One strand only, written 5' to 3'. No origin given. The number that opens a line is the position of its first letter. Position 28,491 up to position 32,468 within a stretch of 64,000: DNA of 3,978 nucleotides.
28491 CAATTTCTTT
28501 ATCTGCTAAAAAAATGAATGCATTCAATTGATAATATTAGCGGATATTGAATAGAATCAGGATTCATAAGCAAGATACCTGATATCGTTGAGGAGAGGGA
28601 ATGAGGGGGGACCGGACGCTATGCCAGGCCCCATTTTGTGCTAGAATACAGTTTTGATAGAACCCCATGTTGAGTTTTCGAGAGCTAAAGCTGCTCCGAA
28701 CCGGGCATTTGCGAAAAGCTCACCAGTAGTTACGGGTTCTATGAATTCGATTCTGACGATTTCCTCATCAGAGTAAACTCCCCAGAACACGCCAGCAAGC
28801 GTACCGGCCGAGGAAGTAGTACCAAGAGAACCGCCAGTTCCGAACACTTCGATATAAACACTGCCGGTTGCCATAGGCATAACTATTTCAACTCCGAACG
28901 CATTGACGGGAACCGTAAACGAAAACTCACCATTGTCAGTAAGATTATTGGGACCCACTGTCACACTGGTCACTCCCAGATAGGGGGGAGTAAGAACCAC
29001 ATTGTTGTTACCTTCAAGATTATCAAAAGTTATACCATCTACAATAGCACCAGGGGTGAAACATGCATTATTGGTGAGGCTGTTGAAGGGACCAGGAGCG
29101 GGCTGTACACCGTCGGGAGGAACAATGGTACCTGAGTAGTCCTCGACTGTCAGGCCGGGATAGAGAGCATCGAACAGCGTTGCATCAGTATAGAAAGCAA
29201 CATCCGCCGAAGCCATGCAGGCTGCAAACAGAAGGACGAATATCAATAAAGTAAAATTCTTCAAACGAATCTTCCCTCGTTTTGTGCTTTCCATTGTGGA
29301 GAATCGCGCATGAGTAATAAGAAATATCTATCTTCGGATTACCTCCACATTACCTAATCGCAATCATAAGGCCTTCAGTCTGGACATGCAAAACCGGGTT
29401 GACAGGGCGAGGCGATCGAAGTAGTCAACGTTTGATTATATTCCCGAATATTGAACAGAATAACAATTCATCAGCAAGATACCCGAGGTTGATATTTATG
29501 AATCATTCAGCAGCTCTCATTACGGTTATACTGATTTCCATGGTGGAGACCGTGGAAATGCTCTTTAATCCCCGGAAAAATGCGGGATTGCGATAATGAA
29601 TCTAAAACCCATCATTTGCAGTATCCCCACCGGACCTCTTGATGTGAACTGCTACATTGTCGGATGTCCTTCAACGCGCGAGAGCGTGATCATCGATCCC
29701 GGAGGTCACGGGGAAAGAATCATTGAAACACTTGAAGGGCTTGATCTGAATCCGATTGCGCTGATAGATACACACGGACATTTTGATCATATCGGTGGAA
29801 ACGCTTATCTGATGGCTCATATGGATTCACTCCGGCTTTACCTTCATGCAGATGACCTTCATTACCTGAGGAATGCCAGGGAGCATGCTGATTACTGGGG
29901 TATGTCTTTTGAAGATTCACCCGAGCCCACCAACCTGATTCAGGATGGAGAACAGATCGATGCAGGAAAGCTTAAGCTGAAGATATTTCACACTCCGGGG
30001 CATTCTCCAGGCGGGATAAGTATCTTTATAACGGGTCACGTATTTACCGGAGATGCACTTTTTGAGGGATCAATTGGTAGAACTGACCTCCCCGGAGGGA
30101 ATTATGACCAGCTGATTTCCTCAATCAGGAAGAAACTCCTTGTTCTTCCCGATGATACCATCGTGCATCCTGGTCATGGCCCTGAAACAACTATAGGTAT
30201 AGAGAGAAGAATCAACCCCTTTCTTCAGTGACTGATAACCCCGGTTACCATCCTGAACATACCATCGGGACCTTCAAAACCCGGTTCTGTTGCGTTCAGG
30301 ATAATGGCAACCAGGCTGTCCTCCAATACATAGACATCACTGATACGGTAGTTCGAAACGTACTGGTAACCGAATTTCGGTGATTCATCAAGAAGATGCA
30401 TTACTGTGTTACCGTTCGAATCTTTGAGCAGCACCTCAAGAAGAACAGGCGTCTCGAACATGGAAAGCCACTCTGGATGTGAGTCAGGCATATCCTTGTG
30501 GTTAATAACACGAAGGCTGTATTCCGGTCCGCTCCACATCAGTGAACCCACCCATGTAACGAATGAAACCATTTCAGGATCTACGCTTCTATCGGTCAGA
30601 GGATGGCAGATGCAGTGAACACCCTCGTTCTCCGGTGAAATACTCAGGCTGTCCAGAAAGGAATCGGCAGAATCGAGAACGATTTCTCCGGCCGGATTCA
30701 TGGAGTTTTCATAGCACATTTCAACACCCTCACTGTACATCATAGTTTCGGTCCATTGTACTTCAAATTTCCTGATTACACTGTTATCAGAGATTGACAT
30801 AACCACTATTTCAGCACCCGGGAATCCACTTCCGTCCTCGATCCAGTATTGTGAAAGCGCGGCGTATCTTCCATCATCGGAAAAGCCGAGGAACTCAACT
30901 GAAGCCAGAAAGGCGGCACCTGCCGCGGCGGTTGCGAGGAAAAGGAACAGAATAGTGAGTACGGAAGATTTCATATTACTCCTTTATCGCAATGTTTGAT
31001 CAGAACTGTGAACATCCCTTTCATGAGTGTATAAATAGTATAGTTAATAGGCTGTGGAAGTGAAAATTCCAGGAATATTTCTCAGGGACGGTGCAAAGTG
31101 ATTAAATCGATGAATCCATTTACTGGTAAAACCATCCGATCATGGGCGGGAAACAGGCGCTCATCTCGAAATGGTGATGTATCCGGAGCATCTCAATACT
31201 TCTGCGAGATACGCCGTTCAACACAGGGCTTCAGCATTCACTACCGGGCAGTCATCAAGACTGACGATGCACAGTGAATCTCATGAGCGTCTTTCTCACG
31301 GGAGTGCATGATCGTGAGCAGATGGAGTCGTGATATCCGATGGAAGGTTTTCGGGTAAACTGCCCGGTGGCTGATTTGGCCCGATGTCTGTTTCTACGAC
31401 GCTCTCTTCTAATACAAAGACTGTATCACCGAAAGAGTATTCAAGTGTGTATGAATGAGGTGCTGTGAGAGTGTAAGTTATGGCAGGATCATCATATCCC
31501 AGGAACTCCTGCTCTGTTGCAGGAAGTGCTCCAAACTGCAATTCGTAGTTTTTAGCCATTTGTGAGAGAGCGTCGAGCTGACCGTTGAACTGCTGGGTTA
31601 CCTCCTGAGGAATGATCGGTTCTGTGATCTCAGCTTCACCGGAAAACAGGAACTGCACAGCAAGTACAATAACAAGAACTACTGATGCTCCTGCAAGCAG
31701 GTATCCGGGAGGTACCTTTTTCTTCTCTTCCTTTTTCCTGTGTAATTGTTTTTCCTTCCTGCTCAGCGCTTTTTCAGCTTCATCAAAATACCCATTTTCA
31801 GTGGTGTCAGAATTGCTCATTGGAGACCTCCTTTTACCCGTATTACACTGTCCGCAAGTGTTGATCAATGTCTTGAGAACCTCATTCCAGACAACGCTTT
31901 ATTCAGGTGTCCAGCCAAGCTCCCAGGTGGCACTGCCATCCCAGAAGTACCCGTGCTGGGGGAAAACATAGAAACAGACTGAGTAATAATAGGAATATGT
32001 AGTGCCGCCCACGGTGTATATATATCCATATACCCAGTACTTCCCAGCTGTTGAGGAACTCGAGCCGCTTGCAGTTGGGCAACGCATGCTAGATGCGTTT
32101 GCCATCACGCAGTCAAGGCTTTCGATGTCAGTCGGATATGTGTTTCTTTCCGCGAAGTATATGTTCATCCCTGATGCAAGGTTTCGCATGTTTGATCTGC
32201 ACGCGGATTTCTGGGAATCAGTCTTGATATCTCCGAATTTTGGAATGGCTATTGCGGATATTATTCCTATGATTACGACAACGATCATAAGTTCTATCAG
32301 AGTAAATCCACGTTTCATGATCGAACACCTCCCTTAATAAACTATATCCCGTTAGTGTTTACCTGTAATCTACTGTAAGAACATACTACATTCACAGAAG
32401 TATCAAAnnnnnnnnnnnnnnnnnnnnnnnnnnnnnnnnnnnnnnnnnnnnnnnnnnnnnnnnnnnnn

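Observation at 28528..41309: Three cassettes within 13 kb, each bracketed by a long direct duplication of host junction sequence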

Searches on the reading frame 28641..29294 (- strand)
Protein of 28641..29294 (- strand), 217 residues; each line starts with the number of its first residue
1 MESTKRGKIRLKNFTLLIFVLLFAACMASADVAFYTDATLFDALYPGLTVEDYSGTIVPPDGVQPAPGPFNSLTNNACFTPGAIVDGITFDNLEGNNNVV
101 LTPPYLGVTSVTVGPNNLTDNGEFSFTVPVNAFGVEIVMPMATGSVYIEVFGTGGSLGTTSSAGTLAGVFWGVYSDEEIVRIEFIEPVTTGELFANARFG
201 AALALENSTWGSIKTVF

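Call 8: search_protein_families(library=pfam, proteins=[window:28641-29294:-], max_evalue=0.01)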
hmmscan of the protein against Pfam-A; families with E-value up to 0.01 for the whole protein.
window:28641-29294:- (217 aa): 0 families

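Call 9: search_protein_families(library=ncbifam, proteins=[window:28641-29294:-], max_evalue=0.01)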
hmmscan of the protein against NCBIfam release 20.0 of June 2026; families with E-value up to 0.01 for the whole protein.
window:28641-29294:- (217 aa): 0 families

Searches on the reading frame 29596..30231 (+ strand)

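Call 8: search_protein_families(library=pfam, proteins=[window:29596-30231:+], max_evalue=0.01)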
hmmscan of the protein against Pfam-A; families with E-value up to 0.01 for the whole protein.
window:29596-30231:+ (211 aa): 2 families
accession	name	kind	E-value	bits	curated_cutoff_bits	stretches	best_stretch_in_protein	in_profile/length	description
PF00753.33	Lactamase_B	-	2.5e-28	99.8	22.7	1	13-194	2-196/196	Metallo-beta-lactamase superfamily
PF12706.13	Lactamase_B_2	-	0.0029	17.7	27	1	55-137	33-112/200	Beta-lactamase superfamily domain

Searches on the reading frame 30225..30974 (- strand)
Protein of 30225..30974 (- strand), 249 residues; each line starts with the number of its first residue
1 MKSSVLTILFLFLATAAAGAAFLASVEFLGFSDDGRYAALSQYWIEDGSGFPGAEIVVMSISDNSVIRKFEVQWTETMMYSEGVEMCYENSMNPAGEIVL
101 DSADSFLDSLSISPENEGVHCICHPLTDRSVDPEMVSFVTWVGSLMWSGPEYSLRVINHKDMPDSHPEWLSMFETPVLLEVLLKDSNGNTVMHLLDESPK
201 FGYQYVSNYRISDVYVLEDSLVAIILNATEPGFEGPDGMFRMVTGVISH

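Call 8: search_protein_families(library=pfam, proteins=[window:30225-30974:-], max_evalue=0.01)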
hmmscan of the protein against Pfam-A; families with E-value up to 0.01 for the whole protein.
window:30225-30974:- (249 aa): 1 family
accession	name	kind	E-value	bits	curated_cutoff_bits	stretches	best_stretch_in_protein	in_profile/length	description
PF10016.14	DUF2259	-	4.9e-12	46.7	25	1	39-244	1-187/189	Predicted secreted protein (DUF2259)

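Call 9: search_protein_families(library=ncbifam, proteins=[window:30225-30974:-], max_evalue=0.01)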
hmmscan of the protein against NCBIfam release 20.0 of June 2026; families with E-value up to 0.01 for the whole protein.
window:30225-30974:- (249 aa): 0 families

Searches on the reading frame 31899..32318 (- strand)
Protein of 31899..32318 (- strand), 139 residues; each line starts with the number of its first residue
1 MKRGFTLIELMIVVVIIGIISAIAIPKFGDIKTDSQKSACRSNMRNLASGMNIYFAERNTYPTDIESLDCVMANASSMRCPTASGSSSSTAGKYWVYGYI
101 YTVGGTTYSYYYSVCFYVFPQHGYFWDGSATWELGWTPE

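Call 8: search_protein_families(library=pfam, proteins=[window:31899-32318:-], max_evalue=0.01)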
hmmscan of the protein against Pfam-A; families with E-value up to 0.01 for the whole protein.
window:31899-32318:- (139 aa): 1 family
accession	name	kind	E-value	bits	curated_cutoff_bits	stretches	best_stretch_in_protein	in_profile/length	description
PF07963.17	N_methyl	-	2.4e-08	33.6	21.2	1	2-25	4-27/27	Prokaryotic N-terminal methylation motif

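Call 9: search_protein_families(library=ncbifam, proteins=[window:31899-32318:-], max_evalue=0.01)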
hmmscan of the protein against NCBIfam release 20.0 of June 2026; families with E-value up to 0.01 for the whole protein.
window:31899-32318:- (139 aa): 10 families
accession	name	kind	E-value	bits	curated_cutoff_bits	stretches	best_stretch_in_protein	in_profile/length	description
NF041775.1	typeIV_PilA_Myxo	equivalog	4.7e-15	56.1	400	1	2-63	10-71/214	type IV pilin protein PilA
TIGR01710.1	typeII_sec_gspG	equivalog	1.3e-12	47.9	88.85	1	3-83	1-81/134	type II secretion system major pseudopilin GspG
TIGR02532.1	IV_pilin_GFxxxE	domain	1.1e-09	37.7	16.3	1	2-25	1-24/24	prepilin-type N-terminal cleavage/methylation domain-containing protein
TIGR01708.2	typeII_sec_gspH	equivalog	4e-09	36.7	80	1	3-48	2-44/169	type II secretion system minor pseudopilin GspH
NF040999.1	pilin_ComGC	equivalog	1.4e-08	34.8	75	1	3-63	2-62/84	competence type IV pilus major pilin ComGC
NF007862.0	PRK10574.1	equivalog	8.1e-08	32.5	138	1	2-29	4-31/145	prepilin peptidase-dependent pilin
NF041013.1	T4P_ComGE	equivalog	7e-05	22.9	49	1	3-47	4-48/83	competence type IV pilus minor pilin ComGE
TIGR02596.1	TIGR02596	subfamily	0.00011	22.3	70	1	5-41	1-38/196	Verru_Chthon cassette protein D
NF007800.0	PRK10506.1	equivalog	0.00059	19.7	158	1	2-34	8-40/163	prepilin peptidase-dependent protein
NF009236.0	PRK12586.1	equivalog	0.0033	17.2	156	1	10-61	15-68/145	Na+/H+ antiporter subunit G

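Call 76: find_related_loci(query=window:31899-32318:-, collection=viral_contigs, flank=8000)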
Query window:31899-32318:- (139 aa) in viral_contigs; peptide patterns used: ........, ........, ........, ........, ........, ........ (x = any residue, [..] = any of these).
201 stretches matched a pattern; 125 encode a relative of the query (tblastn E <= 1e-3); the best 80 are kept; 80 distinct loci.
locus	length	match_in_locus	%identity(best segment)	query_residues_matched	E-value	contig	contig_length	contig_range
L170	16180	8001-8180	48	4-63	2e-12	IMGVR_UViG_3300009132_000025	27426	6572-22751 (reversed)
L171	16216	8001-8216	40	2-69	3e-12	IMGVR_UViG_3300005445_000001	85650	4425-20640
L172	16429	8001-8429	27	2-121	8e-12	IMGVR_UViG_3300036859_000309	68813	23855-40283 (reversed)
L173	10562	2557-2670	61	1-38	8e-10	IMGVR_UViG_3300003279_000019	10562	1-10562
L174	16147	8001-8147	51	1-45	8e-10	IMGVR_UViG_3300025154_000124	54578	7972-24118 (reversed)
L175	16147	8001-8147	51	1-45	8e-10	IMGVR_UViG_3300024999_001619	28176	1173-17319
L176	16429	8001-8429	27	2-121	1e-9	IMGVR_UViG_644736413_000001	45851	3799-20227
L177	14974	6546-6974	26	2-121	1e-9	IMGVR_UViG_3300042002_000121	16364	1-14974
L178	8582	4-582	32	2-64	2e-9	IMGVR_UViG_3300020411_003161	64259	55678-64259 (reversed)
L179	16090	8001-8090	70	1-30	2e-9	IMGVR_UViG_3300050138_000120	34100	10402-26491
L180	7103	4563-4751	40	2-64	3e-9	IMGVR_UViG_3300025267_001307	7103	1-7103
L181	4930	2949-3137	40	2-64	3e-9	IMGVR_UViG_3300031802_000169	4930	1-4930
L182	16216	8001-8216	38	2-65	3e-9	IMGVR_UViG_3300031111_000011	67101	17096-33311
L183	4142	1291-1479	40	2-64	4e-9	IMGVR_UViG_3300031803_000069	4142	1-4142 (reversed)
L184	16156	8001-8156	46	2-57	5e-9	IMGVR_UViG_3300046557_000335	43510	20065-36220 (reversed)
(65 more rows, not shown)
